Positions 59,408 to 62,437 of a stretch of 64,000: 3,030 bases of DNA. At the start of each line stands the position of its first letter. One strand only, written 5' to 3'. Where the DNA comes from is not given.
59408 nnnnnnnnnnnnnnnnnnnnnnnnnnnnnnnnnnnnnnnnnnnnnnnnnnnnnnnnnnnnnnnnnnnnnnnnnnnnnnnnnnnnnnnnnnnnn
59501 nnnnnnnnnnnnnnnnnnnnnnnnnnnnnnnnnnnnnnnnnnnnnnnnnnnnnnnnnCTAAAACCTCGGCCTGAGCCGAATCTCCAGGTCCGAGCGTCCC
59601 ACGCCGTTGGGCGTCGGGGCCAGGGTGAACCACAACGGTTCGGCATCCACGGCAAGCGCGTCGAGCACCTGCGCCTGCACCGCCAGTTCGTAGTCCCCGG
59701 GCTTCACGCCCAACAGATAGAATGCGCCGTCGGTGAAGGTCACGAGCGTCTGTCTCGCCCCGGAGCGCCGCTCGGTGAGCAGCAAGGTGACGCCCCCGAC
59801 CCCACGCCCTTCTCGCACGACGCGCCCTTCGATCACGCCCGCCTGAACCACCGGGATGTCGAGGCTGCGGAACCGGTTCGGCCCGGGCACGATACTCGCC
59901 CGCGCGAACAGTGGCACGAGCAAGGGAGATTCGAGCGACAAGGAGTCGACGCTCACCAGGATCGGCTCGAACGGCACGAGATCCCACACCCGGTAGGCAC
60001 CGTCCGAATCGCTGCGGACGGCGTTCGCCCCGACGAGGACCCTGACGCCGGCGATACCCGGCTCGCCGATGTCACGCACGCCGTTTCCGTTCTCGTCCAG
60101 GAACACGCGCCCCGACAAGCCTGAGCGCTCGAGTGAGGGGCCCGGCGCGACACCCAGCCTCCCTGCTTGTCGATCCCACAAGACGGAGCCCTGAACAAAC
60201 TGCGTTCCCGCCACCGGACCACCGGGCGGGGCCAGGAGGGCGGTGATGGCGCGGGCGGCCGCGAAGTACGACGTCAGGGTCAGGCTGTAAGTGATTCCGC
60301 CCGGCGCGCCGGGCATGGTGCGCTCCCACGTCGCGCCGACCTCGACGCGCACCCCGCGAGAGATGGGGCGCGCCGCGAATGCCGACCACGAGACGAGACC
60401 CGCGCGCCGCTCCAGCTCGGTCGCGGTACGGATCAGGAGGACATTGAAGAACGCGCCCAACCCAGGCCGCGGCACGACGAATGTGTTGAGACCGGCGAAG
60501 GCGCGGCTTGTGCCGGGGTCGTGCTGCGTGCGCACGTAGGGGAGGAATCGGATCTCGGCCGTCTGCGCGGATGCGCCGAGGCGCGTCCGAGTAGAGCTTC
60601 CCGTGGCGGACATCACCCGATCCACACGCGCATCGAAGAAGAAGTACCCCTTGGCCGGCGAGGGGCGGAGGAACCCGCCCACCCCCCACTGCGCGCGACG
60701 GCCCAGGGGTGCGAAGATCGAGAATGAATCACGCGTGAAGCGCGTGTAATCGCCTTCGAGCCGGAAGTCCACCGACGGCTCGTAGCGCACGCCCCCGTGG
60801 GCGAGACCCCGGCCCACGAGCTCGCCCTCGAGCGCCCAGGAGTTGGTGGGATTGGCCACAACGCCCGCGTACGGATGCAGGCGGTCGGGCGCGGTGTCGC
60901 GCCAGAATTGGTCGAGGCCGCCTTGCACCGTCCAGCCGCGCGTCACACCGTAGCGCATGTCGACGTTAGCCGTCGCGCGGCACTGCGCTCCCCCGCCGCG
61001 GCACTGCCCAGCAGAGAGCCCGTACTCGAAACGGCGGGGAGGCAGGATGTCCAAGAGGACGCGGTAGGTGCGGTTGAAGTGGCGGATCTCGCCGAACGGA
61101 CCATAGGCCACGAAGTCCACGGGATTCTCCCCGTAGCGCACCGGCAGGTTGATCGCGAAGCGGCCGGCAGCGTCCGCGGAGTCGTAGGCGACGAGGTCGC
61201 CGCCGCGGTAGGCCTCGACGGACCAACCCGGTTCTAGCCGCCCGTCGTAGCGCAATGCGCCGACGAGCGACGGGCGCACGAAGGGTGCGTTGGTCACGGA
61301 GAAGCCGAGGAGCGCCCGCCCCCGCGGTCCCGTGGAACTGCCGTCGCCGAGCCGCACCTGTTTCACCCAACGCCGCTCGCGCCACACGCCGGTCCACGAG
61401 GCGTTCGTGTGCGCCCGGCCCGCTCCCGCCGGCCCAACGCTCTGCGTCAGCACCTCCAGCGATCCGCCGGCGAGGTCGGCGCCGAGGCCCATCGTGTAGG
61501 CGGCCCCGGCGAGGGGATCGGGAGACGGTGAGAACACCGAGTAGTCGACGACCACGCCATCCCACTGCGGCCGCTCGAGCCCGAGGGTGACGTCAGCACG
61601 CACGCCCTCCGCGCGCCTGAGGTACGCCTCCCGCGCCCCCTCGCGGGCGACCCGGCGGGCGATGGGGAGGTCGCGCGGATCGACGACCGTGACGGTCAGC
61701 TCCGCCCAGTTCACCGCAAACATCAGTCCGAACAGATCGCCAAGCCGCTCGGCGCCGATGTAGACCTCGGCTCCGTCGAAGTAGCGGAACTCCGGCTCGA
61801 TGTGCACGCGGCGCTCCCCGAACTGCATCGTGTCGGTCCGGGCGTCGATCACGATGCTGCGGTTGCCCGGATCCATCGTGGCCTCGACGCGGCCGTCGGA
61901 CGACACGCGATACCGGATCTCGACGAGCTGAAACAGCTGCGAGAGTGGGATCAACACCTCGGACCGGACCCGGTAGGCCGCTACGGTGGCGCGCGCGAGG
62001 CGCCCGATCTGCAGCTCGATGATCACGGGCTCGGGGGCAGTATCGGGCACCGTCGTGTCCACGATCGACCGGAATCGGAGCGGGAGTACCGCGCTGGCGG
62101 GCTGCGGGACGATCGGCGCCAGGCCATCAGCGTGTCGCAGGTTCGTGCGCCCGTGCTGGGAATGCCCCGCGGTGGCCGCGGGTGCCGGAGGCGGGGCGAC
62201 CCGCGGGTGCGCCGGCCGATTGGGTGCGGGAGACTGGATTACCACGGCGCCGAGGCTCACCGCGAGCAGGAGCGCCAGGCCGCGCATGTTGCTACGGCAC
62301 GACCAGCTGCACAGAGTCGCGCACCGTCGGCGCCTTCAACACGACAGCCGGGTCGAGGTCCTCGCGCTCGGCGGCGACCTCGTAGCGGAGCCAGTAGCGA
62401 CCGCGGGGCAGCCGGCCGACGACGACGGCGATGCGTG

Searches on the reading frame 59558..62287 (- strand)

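Call 56: search_protein_families(library=pfam, proteins=[window:59558-62287:-])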
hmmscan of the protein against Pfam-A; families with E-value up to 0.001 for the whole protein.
window:59558-62287:- (909 aa): 2 families
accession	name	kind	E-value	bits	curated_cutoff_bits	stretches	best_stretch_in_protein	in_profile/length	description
PF13620.12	CarboxypepD_reg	-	1e-09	39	32.3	1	819-873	2-57/82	Carboxypeptidase regulatory-like domain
PF17210.9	SdrD_B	-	4.9e-09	36.8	29.7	1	727-768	6-53/112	SdrD B-like domain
